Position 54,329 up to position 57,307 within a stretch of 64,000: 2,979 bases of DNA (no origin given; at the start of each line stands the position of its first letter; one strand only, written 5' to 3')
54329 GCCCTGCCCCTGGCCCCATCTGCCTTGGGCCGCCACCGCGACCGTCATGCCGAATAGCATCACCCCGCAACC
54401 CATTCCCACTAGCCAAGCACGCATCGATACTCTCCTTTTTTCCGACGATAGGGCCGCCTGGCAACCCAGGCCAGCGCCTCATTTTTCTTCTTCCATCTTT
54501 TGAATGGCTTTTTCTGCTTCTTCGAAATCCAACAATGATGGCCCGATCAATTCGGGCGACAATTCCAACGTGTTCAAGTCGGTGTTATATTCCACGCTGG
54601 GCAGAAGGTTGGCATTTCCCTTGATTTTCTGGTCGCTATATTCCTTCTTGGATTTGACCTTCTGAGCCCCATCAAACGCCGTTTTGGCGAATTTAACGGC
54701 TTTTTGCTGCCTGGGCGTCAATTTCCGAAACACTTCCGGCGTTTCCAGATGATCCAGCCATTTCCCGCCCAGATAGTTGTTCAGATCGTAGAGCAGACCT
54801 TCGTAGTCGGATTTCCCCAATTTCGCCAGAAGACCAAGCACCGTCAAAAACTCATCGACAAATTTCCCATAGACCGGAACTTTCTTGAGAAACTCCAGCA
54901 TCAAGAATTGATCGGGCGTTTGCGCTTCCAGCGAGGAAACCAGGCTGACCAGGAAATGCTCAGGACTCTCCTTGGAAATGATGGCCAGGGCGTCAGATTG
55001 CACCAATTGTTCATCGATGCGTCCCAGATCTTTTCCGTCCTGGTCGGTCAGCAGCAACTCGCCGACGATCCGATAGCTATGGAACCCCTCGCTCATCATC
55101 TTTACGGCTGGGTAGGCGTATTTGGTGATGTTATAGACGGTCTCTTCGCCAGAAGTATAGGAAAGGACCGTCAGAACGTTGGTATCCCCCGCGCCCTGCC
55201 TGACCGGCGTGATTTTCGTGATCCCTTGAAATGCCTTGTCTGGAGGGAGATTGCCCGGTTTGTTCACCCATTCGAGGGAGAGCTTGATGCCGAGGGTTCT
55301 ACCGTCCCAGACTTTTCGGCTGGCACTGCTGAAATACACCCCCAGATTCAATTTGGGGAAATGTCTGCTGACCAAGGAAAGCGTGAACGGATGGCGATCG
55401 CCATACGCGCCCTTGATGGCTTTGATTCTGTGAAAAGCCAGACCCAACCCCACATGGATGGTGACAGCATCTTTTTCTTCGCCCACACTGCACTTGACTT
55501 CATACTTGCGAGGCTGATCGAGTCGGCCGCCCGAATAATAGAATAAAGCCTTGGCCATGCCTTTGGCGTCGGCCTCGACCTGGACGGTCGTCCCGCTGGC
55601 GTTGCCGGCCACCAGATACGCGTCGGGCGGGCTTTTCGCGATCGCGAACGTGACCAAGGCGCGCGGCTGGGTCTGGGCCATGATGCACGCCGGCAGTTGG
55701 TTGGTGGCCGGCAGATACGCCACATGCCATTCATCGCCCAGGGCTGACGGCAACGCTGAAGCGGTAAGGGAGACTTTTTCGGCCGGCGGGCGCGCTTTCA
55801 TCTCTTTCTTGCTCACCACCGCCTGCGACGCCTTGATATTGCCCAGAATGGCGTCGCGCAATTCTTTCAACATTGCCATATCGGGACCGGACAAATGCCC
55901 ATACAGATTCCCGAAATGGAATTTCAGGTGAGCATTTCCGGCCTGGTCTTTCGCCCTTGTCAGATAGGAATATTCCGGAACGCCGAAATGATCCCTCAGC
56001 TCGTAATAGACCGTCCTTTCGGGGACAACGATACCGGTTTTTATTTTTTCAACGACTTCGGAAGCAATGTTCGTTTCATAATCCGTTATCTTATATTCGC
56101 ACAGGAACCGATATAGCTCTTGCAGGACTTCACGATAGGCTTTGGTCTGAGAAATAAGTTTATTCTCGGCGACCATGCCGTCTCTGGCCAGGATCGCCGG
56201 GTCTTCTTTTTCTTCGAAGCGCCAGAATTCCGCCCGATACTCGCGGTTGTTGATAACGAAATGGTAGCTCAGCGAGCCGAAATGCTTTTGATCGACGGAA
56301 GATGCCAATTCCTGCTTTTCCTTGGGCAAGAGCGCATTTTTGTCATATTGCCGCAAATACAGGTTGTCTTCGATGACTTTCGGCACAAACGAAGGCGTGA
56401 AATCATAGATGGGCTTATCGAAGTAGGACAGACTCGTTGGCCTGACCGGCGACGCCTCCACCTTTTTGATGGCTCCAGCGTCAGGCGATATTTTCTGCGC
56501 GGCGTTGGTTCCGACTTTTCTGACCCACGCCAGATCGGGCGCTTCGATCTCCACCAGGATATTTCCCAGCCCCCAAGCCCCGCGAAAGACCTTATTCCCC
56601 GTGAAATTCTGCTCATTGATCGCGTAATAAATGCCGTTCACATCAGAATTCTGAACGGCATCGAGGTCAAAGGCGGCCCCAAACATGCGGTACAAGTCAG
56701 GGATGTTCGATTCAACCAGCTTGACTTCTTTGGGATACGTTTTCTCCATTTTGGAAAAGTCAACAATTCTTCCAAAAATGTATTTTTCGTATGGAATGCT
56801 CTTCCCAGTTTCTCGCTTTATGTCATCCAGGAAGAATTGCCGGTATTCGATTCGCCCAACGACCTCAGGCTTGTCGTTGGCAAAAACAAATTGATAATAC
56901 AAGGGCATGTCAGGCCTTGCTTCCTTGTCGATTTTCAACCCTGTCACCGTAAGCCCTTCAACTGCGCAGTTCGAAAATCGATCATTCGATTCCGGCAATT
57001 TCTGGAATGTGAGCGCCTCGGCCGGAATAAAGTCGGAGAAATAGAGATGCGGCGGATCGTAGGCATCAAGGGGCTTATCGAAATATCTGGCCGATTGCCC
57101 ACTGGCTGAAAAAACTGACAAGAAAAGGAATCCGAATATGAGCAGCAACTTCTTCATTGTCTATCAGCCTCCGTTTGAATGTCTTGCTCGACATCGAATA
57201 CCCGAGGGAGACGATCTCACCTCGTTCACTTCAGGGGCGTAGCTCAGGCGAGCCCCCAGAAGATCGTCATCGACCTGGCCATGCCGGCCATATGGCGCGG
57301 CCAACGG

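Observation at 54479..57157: Single-gene low-GC island (~45% GC in a ~70% GC genome) encoding an 892-aa secreted protein with a Bacteroidota-style signal peptide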

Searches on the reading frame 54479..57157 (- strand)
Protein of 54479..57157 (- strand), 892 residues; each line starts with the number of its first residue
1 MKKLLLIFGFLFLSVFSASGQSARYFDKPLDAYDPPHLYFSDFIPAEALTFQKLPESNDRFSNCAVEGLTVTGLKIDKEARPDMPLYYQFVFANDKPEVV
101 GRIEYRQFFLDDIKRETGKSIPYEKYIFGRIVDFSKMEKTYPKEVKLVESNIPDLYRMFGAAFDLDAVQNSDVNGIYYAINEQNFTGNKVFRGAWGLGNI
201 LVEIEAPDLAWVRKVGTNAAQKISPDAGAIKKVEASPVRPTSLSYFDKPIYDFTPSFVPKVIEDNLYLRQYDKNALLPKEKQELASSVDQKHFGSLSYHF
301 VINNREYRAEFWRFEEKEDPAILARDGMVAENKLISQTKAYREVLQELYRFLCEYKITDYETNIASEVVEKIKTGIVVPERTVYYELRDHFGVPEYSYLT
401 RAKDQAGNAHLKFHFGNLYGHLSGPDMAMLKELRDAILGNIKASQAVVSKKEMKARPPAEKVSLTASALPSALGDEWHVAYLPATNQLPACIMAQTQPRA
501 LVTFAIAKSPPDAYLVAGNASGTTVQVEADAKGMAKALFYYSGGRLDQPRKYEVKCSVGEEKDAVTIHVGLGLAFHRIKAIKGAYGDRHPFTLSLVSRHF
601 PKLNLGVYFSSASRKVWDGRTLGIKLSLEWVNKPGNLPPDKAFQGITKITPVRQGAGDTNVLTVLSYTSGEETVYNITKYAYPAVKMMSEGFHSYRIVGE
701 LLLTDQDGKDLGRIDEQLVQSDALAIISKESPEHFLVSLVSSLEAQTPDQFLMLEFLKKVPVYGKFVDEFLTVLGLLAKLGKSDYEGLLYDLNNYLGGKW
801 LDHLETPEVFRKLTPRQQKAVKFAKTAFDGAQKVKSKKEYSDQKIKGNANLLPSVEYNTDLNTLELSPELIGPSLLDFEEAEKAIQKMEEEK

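Call 5: search_protein_families(library=pfam, proteins=[window:54479-57157:-], max_evalue=0.01)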
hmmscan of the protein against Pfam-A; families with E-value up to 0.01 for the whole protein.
window:54479-57157:- (892 aa): 0 families

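Call 6: search_solved_structures(query=window:54479-57157:-, max_evalue=1)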
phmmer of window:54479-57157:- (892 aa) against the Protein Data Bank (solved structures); distinct sequences matched with E-value up to 1: 0.

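Call 8: find_homologous_proteins(query=window:54479-57157:-)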
Query window:54479-57157:- (892 aa): 1 proteins with E <= 0.001 among 8000 candidates.
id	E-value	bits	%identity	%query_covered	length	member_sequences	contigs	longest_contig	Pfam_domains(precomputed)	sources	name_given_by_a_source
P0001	0.0e+0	1712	100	85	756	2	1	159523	-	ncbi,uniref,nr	ncbi:MAG: hypothetical protein OZSIB_0074 [Candidatus Ozemobacter sibiricus]|uniref:Uncharacterized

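Call 16: find_encoding_contigs(protein=P0001, flank=10000)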
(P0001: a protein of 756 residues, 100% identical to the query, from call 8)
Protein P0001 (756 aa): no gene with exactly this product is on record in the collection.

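Call 18: search_protein_representatives(protein=window:54479-57157:-)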
Query: 892 residues. Proteins with E-value up to 0.001 (for the whole library): 39; up to 1e-10: 35; up to 1e-30: 28. The best 39 are listed.
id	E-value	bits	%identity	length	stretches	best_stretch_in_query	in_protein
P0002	2.4e-198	677.7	52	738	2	445-891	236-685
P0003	2.0e-106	373.6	47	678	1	448-849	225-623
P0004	7.1e-101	355.2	46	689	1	445-839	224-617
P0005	1.5e-89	317.7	42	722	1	394-839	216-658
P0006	1.3e-83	298.2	39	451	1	5-443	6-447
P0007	1.2e-70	255.3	38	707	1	374-842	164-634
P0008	1.0e-61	225.7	42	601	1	476-846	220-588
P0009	6.3e-58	213.2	39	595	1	478-831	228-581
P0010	2.3e-56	208.0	38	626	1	458-837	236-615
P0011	4.1e-56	207.1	36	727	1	466-841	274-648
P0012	3.1e-55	204.2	37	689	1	481-841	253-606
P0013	1.3e-52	195.5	34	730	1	456-841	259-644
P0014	9.5e-52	192.7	36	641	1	480-840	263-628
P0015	2.6e-49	184.6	44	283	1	609-848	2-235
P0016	6.9e-48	179.9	36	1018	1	456-843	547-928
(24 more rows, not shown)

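Call 25: find_related_loci(query=A2, collection=genome_contigs, flank=10000)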
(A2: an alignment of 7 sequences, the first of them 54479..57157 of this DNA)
Query A2 (892 aa) in genome_contigs; peptide patterns used: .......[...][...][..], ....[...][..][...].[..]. (x = any residue, [..] = any of these).
21 stretches matched a pattern; 8 encode a relative of the query (tblastn E <= 1e-3); 8 distinct loci.
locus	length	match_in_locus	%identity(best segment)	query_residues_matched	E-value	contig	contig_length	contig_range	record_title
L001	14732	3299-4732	57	413-890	9e-179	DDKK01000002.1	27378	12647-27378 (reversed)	MAG TPA_asm: Nitrospiraceae bacterium UBA2600 UBA2600_contig_4426, whole genome shotgun sequence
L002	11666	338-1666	42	394-839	2e-90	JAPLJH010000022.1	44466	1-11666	MAG: Deltaproteobacteria bacterium isolate LacPavin_0920_WC57_MAG_56_29 LacPavin_0920_WC57_scaffold_454167, whole genome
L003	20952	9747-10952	43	428-839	3e-89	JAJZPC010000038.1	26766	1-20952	MAG: Deltaproteobacteria bacterium isolate SKS1.bin10 NODE_3144_length_26766_cov_4.573370, whole genome shotgun sequence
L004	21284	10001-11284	41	410-829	7e-89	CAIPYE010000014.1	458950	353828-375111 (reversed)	MAG: uncultured delta proteobacterium isolate MJ130729A_bin-331 genome assembly, contig: bin-331:14/17, whole genome sho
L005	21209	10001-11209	43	428-839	1e-88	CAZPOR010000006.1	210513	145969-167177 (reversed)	MAG TPA_asm: uncultured Desulfurivibrio sp. isolate binchicken_co269_249 genome assembly, contig: NODE_51_length_210513_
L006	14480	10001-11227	39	394-839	8e-76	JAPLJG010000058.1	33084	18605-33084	MAG: Deltaproteobacteria bacterium isolate LacPavin_0419_WC90_MAG_56_10 LacPavin_0419_WC90_scaffold_606918, whole genome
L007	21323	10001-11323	30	406-839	4e-52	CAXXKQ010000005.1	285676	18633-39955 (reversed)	MAG: Prolixibacteraceae bacterium isolate 770c2db8-c160-4750-8e47-39b5f4152a8a genome assembly, contig: contig_5, whole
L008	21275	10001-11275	32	406-839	4e-48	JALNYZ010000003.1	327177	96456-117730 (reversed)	MAG: Prolixibacteraceae bacterium isolate SO_2017_GW1 bin 3 NODE_245_length_327177_cov_7.106592_OW334_2017, whole genome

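Call 31: search_protein_families(library=pfam, proteins=[L001:197-985:+, L001:1008-1595:+, L001:1598-2167:+, L001:2261-2692:+, L001:2705-4912:+, L001:4909-6336:+, L001:6652-7074:+, L001:7140-7637:+, L001:7698-8639:+, L001:9275-11395:-], max_evalue=0.001)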
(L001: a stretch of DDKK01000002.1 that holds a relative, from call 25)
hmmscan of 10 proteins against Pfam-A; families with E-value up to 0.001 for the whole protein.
L001:197-985:+ (262 aa): 0 families

L001:1008-1595:+ (195 aa): 0 families

L001:1598-2167:+ (189 aa): 0 families

L001:2261-2692:+ (143 aa): 0 families

L001:2705-4912:+ (735 aa): 0 families

L001:4909-6336:+ (475 aa): 1 family
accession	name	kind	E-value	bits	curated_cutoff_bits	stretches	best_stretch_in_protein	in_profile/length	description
PF10092.14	DUF2330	-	3.1e-05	23.8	24.7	1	39-217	16-200/279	Uncharacterized protein conserved in bacteria (DUF2330)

L001:6652-7074:+ (140 aa): 0 families

L001:7140-7637:+ (165 aa): 0 families

L001:7698-8639:+ (313 aa): 1 family
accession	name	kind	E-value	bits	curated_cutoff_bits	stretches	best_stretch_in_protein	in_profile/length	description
PF00850.24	Hist_deacetyl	-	1.6e-93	313.7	27.9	1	30-310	1-297/298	Histone deacetylase domain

L001:9275-11395:- (706 aa): 9 families
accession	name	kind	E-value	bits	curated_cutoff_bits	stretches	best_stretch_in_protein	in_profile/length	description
PF02589.21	LUD_dom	-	6.1e-55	186.3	22.6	1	62-282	2-188/189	LUD domain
PF02754.22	CCG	-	5.5e-39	132.6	20.6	2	464-545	3-85/85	Cysteine-rich domain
PF13183.11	Fer4_8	-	8.6e-13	49.1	27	1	300-366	3-68/68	4Fe-4S dicluster domain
PF13746.11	Fer4_18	-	2.7e-08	34.4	27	1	345-369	54-78/114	4Fe-4S dicluster domain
PF13534.11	Fer4_17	-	5.3e-08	33.7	22.2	1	301-367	1-61/61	4Fe-4S dicluster domain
PF13187.11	Fer4_9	-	2.6e-07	31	27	0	351-365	36-50/52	4Fe-4S dicluster domain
PF13237.11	Fer4_10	-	1.1e-06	28.9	25.5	1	298-363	5-53/53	4Fe-4S dicluster domain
PF00037.32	Fer4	-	3.2e-05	24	21.1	1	349-363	5-19/24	4Fe-4S binding domain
PF14691.11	Fer4_20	-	0.0002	21.6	25.8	0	352-380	24-54/113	Dihydroprymidine dehydrogenase domain II, 4Fe-4S cluster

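Call 36: search_protein_families(library=ncbifam, proteins=[window:54479-57157:-, P0002, P0003, P0007, P0011, L007:9356-11365:+, L001:2261-2692:+], max_evalue=0.1)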
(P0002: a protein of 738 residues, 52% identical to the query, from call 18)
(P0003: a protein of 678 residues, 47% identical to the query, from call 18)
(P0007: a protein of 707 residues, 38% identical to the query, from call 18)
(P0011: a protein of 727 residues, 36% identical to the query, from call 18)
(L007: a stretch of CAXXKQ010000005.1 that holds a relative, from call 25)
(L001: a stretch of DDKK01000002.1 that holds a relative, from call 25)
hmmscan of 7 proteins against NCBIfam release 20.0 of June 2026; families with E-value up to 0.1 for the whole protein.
window:54479-57157:- (892 aa): 0 families

P0002 (738 aa): 0 families

P0003 (678 aa): 0 families

P0007 (707 aa): 2 families
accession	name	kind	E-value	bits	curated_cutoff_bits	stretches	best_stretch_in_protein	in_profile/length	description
NF052657.1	RIprotDnaBBac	equivalog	0.053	12.2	800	1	609-664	390-446/473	replicative helicase loading/DNA remodeling protein DnaB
TIGR03757.1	conj_TIGR03757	hypoth_equivalog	0.061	13.5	73.2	0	597-644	32-79/113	TIGR03757 family integrating conjugative element protein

P0011 (727 aa): 0 families

L007:9356-11365:+ (669 aa): 1 family
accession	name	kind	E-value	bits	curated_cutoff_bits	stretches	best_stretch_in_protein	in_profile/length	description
NF058548.1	BT_4411_fam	equivalog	0.042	13.3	220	1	15-100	1-82/223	BT4411 family hyaluronic acid-binding protein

L001:2261-2692:+ (143 aa): 0 families

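Call 37: search_protein_families(library=padloc, proteins=[window:54479-57157:-, P0002, P0003, P0007, L001:2261-2692:+], max_evalue=0.1)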
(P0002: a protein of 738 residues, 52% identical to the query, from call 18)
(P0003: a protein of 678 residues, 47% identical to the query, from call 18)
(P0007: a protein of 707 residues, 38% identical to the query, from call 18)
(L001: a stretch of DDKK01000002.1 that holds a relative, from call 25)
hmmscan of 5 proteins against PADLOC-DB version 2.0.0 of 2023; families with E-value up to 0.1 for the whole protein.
window:54479-57157:- (892 aa): 0 families

P0002 (738 aa): 0 families

P0003 (678 aa): 0 families

P0007 (707 aa): 0 families

L001:2261-2692:+ (143 aa): 0 families

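Call 38: predict_structure(alignment_id=A1)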
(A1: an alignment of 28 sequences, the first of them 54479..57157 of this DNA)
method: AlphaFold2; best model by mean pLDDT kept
length: 892 residues; sequences in the alignment: 28
mean_pLDDT: 62.7   pTM: 0.44
mean pLDDT of the five models: 62.7, 60.9, 60.8, 58.1, 57.9
residues with pLDDT >= 90: 214; 70-90: 183; 50-70: 143; < 50: 352
segments of 3 or more residues with pLDDT < 50: 19-21, 23-110, 122-293, 316-332, 380-392, 417-422, 442-458, 845-868, 870-875
pLDDT, mean of each block of 10 residues (from residue 1): 69 64 44 39 34 28 27 35 36 37 42 55 36 28 24 29 33 26 34 33 26 28 31 28 31 38 33 37 31 52 68 51 39 59 78 78 80 67 42 55 59 59 61 69 40 46 91 81 97 97 95 96 97 97 95 97 97 92 79 94 93 94 95 91 96 74 94 88 93 93 95 92 81 54 66 74 76 76 69 79 85 82 81 74 49 38 44 51 66 48
secondary structure, 60 per line:
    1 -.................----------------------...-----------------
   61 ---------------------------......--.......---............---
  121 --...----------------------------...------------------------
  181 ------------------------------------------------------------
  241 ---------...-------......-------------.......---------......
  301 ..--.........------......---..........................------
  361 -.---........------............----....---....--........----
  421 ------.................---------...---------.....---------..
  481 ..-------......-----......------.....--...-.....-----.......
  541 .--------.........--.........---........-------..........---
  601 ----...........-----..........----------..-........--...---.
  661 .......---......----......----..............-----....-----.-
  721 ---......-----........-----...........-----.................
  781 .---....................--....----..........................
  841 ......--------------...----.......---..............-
elements in order (helices of 4 or more, strands of 3 or more residues): H2-18 E88-93 E96-102 H106-117 H260-265 H279-285 E295-302 E305-313 H320-325 H329-354 H366-373 H380-391 E396-399 E403-406 E409-416 H427-443 E465-469 E479-482 E490-495 E501-506 E513-517 E520-522 E524-528 E534-541 E550-558 E561-569 E573-580 E588-597 H605-615 E621-630 E644-651 E660-667 E674-676 E681-686 E691-704 E710-713 E724-729 H735-742 H748-758 H764-781 H785-804 H807-810 H815-846 H868-874 H878-891

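Call 40: fold_search(model_id=the predicted structure, library=pdb)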
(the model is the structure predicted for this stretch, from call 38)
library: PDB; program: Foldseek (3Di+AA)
matches with E <= 10: 1461; with E <= 0.001: 129
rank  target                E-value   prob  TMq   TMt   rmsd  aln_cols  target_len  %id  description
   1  9ijj_h                2.9e-06  1.00  0.11  0.07  26.7       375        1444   12  In situ structure of the central apparatus in mouse sperm axoneme. (released 2025-06-04)
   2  9j5j_C                7.5e-06  1.00  0.10  0.25  28.5       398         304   13  Cryo-EM structure of BTN2A1-BTN3A1-BTN3A2 in complex with gdTCR (released 2025-05-21)
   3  2f6a_A                1.4e-05  0.99  0.08  0.20  20.5       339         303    8  Collagen Adhesin and Collagen Complex Structure (released 2006-12-12)
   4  8zhr_F                1.6e-05  1.00  0.10  0.17  21.8       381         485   14  Cryo-EM structure of the full-length pAg-bound BTN2A1-BTN3A1-BTN3A2 complex (released 2025-11-26)
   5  6nps_B                2.4e-05  1.00  0.11  0.11  16.2       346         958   10  Crystal structure of GH115 enzyme AxyAgu115A from Amphibacillus xylanus (released 2020-07-15)
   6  9fh8_A                2.8e-05  1.00  0.11  0.28  13.3       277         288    7  Crystal structure of the SPD-2 domain of Apis dorsata CEP192 (released 2025-03-26)
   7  4kkq_A                3.7e-05  0.99  0.08  0.25  19.2       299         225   11  Crystal structure of Vibrio cholerae RbmA (crystal form 1) (released 2013-05-22)
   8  1n67                  3.7e-05  0.98  0.10  0.21  17.1       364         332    8  Clumping Factor A from Staphylococcus aureus (released 2003-03-04)
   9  9ijj_E                3.9e-05  1.00  0.13  0.20  12.2       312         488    8  In situ structure of the central apparatus in mouse sperm axoneme. (released 2025-06-04)
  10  5dza                  3.9e-05  0.99  0.13  0.27  12.5       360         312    8  Streptococcus agalactiae AgI/II polypeptide BspA C terminal domain (WT) (released 2016-06-22)
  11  9jqr_B                3.9e-05  0.98  0.09  0.22  27.3       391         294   12  Cryo-EM structure of the Vgamma9Vdelta2 TCR-engaged BTN3A1-BTN3A2-BTN2A1 complex (released 2025-06-18)
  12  8oxw_A                4.1e-05  0.98  0.10  0.12  17.0       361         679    9  Transglutaminase 3 in complex with DH patient-derived Fab DH63-B02 (released 2023-10-18)
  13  8zjx_E                4.3e-05  0.99  0.10  0.24  27.9       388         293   13  Cryo-EM structure of the full length pAg-bound BTN2A1-BTN3A1-BTN3A2 in complex with Vgamma9-Vdelta2 TCR (MOP genotype) (released 2025-11-26)
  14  4zmh_A                4.6e-05  0.99  0.11  0.11  15.0       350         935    8  Crystal structure of a five-domain GH115 alpha-Glucuronidase from the Marine Bacterium Saccharophagus degradans 2-40T (released 2016-05-04)
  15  9ijj_C                4.8e-05  1.00  0.12  0.11  23.8       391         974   11  In situ structure of the central apparatus in mouse sperm axoneme. (released 2025-06-04)
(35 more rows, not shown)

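Call 50: find_homologous_proteins(query=A2, max_evalue=0.00001)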
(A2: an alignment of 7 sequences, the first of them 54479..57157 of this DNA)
Query A2 (7 sequences) (892 aa, profile of the alignment): 1 proteins with E <= 0.00001 among 8000 candidates.
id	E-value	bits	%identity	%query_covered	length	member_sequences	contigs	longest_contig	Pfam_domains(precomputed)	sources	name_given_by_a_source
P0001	5.6e-246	837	100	85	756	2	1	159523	-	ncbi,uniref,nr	ncbi:MAG: hypothetical protein OZSIB_0074 [Candidatus Ozemobacter sibiricus]|uniref:Uncharacterized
